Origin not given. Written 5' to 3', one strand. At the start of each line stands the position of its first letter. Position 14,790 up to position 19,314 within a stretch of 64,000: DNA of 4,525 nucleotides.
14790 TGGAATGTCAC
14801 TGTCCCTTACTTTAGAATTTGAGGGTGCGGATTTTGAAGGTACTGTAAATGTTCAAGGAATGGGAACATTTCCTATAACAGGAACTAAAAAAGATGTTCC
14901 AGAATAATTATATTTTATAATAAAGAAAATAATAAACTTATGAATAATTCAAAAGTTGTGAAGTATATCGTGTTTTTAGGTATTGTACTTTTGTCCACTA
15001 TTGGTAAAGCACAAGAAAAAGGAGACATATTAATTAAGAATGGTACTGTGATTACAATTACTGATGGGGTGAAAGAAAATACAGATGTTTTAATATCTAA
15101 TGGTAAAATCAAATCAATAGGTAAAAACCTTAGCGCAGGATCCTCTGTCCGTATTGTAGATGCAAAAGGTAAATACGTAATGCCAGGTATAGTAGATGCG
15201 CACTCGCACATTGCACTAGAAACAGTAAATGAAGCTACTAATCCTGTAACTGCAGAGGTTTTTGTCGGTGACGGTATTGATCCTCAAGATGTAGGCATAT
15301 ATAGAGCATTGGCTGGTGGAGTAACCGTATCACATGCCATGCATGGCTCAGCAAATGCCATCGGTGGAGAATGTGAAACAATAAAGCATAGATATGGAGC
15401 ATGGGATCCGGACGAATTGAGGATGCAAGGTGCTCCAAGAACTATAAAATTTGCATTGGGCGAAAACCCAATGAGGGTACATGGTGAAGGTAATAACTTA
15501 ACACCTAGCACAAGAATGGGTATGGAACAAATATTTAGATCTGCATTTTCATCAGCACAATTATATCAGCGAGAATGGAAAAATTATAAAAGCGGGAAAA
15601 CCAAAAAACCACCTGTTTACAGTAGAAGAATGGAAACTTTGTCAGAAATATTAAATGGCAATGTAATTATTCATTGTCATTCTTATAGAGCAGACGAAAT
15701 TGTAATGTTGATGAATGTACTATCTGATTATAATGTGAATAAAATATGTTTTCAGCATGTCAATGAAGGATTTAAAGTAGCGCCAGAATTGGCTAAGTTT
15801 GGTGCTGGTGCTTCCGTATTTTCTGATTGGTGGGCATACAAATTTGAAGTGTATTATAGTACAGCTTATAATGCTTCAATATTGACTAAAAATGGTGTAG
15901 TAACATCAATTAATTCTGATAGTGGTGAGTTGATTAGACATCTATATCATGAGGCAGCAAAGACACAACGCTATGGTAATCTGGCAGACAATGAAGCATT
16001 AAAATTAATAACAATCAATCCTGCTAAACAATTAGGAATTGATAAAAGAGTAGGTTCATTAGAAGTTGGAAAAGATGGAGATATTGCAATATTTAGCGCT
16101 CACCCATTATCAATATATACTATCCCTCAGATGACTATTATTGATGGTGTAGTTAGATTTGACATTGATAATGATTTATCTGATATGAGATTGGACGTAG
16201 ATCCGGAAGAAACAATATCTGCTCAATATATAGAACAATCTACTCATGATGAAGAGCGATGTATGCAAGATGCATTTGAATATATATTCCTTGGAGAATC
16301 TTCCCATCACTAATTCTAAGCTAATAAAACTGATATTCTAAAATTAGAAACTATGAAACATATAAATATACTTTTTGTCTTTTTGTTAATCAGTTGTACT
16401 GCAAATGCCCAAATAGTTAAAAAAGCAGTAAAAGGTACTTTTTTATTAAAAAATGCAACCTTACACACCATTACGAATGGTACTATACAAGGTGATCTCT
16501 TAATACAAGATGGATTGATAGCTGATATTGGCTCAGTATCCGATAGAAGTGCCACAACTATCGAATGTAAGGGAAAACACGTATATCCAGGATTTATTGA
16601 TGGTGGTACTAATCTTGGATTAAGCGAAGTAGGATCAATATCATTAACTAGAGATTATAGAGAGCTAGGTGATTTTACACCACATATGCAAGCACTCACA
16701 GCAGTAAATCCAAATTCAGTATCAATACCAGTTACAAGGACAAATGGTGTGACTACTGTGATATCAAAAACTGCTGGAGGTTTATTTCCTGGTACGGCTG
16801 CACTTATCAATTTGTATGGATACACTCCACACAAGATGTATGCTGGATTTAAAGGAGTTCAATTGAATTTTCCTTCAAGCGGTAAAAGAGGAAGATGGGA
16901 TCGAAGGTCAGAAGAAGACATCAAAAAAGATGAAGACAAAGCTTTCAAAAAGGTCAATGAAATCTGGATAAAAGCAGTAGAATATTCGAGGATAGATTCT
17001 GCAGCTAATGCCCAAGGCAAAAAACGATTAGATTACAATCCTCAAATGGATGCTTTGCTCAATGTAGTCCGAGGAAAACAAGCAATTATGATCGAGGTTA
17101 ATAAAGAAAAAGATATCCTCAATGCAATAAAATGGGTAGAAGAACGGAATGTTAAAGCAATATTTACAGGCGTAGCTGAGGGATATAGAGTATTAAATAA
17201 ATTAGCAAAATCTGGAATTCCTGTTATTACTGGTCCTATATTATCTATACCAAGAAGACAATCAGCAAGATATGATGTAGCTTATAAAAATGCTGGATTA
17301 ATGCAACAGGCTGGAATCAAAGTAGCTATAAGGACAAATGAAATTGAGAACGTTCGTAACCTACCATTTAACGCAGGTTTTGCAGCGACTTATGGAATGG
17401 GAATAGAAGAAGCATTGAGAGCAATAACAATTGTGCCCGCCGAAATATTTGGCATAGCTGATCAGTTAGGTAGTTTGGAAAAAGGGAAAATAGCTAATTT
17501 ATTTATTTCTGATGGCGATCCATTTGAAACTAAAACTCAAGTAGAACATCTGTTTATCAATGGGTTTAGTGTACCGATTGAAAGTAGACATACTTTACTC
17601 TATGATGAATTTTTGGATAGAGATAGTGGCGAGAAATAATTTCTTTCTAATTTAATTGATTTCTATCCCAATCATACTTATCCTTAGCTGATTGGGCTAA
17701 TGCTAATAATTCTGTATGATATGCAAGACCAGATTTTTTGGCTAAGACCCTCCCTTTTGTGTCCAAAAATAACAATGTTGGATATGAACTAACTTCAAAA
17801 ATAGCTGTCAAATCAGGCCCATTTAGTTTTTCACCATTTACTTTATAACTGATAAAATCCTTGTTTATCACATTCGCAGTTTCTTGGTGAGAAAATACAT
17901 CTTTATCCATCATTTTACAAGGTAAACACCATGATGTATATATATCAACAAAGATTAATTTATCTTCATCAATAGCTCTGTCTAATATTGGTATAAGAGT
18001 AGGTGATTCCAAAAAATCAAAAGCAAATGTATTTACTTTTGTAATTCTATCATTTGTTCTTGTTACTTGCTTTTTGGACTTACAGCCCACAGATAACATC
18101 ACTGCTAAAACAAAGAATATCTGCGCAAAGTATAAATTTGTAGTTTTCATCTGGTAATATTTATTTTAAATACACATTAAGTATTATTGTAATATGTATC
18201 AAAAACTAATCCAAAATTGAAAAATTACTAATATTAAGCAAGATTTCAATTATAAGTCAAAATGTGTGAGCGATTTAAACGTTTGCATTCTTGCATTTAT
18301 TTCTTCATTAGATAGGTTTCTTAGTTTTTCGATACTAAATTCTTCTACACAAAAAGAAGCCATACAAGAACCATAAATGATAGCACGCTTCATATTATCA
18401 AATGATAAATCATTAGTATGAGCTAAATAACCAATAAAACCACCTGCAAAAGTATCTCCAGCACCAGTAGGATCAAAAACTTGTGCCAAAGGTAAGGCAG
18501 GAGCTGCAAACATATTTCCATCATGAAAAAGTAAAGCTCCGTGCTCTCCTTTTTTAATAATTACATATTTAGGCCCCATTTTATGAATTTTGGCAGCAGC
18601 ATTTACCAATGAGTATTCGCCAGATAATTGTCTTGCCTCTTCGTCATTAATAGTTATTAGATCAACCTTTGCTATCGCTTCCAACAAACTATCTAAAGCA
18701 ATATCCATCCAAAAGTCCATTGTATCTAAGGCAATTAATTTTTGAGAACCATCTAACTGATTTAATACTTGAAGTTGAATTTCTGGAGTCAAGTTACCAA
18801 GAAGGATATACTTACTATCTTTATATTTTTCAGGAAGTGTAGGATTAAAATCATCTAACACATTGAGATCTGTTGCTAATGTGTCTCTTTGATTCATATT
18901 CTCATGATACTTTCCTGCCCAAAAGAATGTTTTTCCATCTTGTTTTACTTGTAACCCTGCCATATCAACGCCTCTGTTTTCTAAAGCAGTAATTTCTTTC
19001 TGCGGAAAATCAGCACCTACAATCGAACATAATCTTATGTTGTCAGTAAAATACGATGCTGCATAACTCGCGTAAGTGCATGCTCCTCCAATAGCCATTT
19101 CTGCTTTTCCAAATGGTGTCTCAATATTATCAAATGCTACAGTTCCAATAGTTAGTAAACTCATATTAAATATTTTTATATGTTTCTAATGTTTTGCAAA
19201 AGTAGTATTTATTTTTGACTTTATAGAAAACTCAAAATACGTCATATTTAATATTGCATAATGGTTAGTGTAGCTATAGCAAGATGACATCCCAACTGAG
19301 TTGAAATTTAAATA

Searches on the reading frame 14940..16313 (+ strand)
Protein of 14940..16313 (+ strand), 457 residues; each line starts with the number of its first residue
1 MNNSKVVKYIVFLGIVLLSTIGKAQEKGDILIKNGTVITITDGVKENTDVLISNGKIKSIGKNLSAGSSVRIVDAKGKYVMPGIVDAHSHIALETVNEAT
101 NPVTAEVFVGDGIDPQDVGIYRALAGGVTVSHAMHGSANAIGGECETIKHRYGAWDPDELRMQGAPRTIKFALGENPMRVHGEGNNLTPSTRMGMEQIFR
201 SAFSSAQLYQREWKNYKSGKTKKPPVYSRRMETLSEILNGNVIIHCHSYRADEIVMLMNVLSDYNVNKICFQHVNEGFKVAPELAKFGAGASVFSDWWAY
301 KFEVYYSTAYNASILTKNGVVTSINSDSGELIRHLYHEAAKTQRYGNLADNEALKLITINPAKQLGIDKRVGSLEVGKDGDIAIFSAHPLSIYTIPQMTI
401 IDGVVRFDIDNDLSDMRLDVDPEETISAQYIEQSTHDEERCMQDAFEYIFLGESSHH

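Call 59: search_protein_families(library=pfam, proteins=[window:14940-16313:+], max_evalue=0.001)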
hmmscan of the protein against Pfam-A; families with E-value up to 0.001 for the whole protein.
window:14940-16313:+ (457 aa): 2 families
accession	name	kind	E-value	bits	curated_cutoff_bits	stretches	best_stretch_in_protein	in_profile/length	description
PF07969.17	Amidohydro_3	-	6.2e-18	66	29.7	2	351-405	410-470/472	Amidohydrolase family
PF01979.26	Amidohydro_1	-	4e-16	59.6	25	1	314-392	237-325/345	Amidohydrolase family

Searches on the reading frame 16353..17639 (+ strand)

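Call 59: search_protein_families(library=pfam, proteins=[window:16353-17639:+], max_evalue=0.001)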
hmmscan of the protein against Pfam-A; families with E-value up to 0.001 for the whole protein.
window:16353-17639:+ (428 aa): 2 families
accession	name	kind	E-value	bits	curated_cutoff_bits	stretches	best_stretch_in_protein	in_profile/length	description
PF01979.26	Amidohydro_1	-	2.4e-11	43.9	25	1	285-403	214-341/345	Amidohydrolase family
PF07969.17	Amidohydro_3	-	7.4e-09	36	29.7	1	351-403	409-467/472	Amidohydrolase family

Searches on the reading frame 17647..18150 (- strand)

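Call 59: search_protein_families(library=pfam, proteins=[window:17647-18150:-], max_evalue=0.001)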
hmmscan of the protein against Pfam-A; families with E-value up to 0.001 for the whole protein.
window:17647-18150:- (167 aa): 4 families
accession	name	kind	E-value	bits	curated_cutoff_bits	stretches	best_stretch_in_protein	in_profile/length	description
PF03190.21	Thioredox_DsbH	-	1e-11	45.5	27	1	56-118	30-90/163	Protein of unknown function, DUF255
PF13899.12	Thioredoxin_7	-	8.3e-11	42.3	27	1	58-130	12-82/83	Thioredoxin-like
PF00085.26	Thioredoxin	-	2e-09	37.8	23.5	1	59-150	13-99/103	Thioredoxin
PF13098.12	Thioredoxin_2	-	2.2e-07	31.6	27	1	62-150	4-102/104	Thioredoxin-like domain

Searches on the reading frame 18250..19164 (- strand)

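Call 59: search_protein_families(library=pfam, proteins=[window:18250-19164:-], max_evalue=0.001)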
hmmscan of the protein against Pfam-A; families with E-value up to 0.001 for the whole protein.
window:18250-19164:- (304 aa): 2 families
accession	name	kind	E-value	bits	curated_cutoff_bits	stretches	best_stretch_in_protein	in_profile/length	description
PF00294.29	PfkB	-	6.9e-29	101.6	25.8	1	22-275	32-292/302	pfkB family carbohydrate kinase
PF08543.17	Phos_pyr_kin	-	8.6e-08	32.3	27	1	157-254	109-218/246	Phosphomethylpyrimidine kinase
